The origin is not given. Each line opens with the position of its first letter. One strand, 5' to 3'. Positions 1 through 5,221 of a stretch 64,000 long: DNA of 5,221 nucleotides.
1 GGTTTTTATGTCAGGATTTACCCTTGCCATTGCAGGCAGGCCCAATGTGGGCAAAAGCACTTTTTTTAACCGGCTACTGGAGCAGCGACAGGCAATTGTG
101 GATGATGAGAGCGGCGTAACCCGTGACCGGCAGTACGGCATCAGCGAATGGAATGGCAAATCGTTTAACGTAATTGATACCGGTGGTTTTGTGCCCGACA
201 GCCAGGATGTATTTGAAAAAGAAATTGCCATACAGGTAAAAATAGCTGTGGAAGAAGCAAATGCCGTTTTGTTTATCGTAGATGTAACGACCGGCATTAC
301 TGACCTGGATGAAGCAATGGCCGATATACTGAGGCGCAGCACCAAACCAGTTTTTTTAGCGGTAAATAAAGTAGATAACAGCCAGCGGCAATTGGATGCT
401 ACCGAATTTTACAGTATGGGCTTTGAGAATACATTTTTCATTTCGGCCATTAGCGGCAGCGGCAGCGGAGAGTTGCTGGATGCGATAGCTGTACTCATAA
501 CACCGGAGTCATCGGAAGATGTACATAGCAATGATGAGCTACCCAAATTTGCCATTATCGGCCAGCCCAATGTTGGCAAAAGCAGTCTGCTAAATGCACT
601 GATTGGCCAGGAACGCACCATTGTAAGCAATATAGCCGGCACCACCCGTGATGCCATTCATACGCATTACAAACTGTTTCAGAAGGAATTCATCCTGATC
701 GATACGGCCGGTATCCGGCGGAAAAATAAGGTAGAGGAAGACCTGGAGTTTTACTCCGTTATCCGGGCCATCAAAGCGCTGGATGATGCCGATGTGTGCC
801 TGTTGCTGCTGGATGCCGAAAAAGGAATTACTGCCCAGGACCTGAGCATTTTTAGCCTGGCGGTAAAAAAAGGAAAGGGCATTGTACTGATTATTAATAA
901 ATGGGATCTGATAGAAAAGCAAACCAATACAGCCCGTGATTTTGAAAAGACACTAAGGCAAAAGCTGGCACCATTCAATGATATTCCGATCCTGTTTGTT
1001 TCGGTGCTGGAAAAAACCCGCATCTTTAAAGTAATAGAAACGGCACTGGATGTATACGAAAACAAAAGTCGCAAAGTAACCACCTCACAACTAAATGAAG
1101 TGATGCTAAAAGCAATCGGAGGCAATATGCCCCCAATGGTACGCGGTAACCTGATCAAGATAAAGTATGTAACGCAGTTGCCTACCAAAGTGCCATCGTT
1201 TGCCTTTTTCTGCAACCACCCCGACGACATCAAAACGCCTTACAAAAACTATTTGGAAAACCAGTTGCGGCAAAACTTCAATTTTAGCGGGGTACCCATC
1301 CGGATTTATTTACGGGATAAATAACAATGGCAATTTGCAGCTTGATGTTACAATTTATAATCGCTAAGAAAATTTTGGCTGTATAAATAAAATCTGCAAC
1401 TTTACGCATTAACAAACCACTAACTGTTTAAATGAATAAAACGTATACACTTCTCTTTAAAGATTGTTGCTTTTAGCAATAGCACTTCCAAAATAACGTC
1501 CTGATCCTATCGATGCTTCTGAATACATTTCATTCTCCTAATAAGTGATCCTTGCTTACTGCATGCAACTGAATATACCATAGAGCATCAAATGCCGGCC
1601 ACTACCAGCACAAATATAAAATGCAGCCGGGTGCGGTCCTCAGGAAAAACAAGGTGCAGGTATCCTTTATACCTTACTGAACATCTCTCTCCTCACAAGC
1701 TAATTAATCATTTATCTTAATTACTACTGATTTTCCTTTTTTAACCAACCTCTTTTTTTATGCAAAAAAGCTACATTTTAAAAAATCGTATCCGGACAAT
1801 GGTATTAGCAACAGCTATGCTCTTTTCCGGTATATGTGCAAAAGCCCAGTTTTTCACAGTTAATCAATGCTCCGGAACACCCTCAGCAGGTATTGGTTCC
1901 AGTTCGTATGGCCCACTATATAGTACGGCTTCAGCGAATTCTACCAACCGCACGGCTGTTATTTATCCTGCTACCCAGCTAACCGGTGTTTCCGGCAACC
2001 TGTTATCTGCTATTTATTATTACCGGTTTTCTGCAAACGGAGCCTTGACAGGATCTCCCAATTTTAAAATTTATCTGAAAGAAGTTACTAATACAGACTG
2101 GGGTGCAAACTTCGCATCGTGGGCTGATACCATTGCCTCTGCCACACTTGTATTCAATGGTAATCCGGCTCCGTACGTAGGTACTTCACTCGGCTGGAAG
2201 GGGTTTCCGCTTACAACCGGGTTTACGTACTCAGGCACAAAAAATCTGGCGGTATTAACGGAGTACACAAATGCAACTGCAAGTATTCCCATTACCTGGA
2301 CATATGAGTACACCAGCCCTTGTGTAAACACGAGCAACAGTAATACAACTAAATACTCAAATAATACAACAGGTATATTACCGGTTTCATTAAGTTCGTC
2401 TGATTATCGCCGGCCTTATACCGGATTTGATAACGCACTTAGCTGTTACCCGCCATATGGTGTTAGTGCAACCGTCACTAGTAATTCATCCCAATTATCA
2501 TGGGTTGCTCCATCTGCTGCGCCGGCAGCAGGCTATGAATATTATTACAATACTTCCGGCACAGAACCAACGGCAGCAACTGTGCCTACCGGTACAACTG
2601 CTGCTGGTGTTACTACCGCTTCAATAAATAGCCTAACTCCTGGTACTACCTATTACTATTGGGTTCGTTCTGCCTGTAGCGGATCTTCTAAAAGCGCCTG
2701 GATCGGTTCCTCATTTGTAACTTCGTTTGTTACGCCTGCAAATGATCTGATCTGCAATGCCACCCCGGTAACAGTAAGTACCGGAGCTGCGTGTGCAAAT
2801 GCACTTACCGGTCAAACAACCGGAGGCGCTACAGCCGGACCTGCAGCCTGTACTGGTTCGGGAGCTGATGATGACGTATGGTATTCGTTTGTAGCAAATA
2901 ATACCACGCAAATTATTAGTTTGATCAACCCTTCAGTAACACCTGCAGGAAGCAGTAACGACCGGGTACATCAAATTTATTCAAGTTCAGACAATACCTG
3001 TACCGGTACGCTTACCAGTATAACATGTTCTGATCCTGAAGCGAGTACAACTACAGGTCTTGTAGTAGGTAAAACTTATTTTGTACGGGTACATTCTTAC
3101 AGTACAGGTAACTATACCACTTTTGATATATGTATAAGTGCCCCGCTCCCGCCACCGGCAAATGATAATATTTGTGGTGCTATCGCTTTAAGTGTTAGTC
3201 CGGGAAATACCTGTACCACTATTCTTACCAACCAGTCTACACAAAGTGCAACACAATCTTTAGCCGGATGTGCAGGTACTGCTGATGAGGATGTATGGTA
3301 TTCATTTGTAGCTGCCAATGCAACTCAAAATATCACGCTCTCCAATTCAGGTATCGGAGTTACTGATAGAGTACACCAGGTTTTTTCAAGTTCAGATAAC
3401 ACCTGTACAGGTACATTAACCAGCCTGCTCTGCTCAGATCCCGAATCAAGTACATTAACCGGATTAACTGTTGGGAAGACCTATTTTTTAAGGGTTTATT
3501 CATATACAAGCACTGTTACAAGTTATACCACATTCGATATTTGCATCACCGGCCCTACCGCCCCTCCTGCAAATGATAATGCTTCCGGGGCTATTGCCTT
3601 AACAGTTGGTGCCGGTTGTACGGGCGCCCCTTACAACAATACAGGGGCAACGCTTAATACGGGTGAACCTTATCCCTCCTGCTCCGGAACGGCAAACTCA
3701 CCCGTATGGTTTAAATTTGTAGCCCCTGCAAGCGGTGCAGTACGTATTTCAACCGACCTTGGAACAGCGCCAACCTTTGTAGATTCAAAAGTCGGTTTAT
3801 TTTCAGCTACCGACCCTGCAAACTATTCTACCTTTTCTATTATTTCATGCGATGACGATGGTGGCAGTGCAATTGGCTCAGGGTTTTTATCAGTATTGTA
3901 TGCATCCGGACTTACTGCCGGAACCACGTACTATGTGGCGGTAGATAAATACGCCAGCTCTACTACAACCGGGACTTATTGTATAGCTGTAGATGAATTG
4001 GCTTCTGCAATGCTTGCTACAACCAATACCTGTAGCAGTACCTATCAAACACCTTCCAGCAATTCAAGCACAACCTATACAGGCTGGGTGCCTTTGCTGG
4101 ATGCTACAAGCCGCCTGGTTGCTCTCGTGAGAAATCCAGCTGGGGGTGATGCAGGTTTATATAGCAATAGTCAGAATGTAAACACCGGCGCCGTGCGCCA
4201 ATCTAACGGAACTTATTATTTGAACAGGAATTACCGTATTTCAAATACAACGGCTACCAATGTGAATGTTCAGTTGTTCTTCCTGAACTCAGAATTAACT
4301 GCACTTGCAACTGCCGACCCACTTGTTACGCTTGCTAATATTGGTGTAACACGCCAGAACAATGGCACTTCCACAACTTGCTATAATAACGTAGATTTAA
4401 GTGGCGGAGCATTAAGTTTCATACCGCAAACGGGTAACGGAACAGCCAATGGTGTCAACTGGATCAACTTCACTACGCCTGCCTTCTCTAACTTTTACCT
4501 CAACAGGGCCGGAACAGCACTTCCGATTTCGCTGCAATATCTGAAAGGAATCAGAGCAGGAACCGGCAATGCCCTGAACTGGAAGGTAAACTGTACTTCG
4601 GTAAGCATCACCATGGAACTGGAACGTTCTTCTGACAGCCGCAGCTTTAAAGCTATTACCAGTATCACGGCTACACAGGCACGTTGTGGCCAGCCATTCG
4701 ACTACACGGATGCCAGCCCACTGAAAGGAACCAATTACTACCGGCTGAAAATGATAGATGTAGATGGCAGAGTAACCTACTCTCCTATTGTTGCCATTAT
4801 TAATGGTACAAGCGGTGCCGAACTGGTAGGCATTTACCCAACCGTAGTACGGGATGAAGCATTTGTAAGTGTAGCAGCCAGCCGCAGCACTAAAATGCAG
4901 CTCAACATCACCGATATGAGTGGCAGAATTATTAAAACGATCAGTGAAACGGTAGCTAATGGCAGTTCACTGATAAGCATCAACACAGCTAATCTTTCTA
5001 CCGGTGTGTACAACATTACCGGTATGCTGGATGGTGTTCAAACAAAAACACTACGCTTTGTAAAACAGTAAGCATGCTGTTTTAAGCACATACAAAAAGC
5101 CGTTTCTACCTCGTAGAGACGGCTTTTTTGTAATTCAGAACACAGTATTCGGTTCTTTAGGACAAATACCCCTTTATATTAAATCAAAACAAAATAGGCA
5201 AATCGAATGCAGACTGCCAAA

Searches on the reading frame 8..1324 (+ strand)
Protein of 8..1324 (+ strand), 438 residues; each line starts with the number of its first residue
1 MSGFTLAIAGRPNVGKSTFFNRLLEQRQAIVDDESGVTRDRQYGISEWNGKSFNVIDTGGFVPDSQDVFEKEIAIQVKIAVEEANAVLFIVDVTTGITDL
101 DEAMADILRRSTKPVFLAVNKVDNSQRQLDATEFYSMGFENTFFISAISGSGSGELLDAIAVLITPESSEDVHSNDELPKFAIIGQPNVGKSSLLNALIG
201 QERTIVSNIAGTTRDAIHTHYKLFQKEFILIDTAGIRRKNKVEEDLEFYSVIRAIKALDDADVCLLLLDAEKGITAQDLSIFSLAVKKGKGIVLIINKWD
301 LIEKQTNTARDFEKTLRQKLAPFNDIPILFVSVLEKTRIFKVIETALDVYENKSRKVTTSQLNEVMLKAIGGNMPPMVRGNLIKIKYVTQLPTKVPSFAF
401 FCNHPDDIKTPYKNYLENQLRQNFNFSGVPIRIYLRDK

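Call 60: search_protein_families(library=pfam, proteins=[window:8-1324:+], max_evalue=0.001)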
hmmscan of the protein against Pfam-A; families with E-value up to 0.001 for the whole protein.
window:8-1324:+ (438 aa): 18 families
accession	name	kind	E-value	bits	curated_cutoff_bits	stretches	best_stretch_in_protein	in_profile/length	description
PF01926.29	MMR_HSR1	-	1.1e-57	193.5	21.9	2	6-121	2-113/113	50S ribosome-binding GTPase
PF14714.11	KH_dom-like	-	3.6e-30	104.5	27.3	1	356-436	1-81/81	KH-domain-like of EngA bacterial GTPase enzymes, C-terminal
PF02421.24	FeoB_N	-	1e-28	100.3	27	2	180-320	2-134/156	Ferrous iron transport protein B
PF00009.33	GTP_EFTU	-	2e-24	86.6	26.5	2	179-349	4-185/188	Elongation factor Tu GTP binding domain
PF04548.22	AIG1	-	2.4e-13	50.3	27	1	6-109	3-108/212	AIG1 family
PF03193.22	RsgA_GTPase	-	3.9e-12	46.8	30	1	181-238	109-170/174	RsgA GTPase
PF00350.29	Dynamin_N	-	4.2e-12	46.8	27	1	182-217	2-36/168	Dynamin family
PF13555.12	AAA_29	-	1.9e-07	31.1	27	0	141-168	23-50/61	P-loop containing region of AAA domain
PF08477.19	Roc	-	3.1e-07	31.1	27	0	180-243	1-73/119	Ras of Complex, Roc, domain of DAPkinase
PF00071.28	Ras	-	1.3e-06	28.5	21.6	0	180-342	1-152/162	Ras family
PF09439.16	SRPRB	-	1.9e-06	27.8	25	0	6-123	6-120/178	Signal recognition particle receptor beta subunit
PF00005.33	ABC_tran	-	1.1e-05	26.5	25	0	181-234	14-67/137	ABC transporter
PF19263.5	DUF5906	-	3.4e-05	24.9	27.6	0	10-58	3-54/114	Family of unknown function (DUF5906)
PF13479.12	AAA_24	-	4.3e-05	23.9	27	0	5-39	4-36/195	AAA domain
PF13401.12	AAA_22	-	0.00023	21.9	27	0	6-122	8-93/130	AAA domain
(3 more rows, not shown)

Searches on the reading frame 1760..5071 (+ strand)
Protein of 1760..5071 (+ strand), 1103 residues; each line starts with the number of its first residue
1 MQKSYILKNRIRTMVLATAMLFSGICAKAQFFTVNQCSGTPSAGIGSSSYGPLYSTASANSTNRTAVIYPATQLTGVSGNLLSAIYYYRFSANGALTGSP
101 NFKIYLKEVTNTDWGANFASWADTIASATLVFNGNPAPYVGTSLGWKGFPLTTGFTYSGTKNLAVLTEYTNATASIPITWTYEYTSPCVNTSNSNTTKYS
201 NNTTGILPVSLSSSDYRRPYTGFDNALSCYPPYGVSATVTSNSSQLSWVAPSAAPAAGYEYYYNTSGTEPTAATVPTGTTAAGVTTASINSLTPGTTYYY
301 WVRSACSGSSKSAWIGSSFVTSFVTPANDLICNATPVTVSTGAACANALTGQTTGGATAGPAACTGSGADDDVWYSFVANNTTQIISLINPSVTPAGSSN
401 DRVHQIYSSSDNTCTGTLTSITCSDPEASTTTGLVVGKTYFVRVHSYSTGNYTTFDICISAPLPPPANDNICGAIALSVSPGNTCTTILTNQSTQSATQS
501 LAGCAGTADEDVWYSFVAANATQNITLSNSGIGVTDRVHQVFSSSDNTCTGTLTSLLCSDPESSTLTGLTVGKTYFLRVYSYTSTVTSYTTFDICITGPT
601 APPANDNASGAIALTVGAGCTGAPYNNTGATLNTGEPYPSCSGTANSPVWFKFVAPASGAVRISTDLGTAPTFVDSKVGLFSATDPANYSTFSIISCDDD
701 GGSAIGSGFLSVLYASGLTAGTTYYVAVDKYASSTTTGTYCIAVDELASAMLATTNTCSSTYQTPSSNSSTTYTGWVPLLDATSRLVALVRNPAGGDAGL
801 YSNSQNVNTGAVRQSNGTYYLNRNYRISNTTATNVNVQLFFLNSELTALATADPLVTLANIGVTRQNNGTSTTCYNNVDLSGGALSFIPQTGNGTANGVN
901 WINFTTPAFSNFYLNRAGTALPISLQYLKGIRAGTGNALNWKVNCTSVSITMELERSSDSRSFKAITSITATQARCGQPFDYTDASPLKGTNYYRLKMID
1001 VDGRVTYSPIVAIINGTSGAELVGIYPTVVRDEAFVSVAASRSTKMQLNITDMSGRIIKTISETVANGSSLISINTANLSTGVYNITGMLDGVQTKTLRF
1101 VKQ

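Call 60: search_protein_families(library=pfam, proteins=[window:1760-5071:+], max_evalue=0.001)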
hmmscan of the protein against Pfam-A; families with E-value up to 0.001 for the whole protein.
window:1760-5071:+ (1103 aa): 4 families
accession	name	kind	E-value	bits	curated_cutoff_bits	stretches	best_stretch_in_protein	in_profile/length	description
PF23759.1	GBD_T9SS_assoc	-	7.9e-15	55.6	27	1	468-594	2-116/116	Galactose binding domain-like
PF00041.27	fn3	-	1.1e-10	41.9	25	1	231-310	2-73/84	Fibronectin type III domain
PF18962.6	Por_Secre_tail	-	3.8e-06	27.6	27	1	1025-1087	1-61/75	Secretion system C-terminal sorting domain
PF16656.11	Pur_ac_phosph_N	-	5.5e-05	24.1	30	1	235-324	4-92/93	Purple acid Phosphatase, N-terminal domain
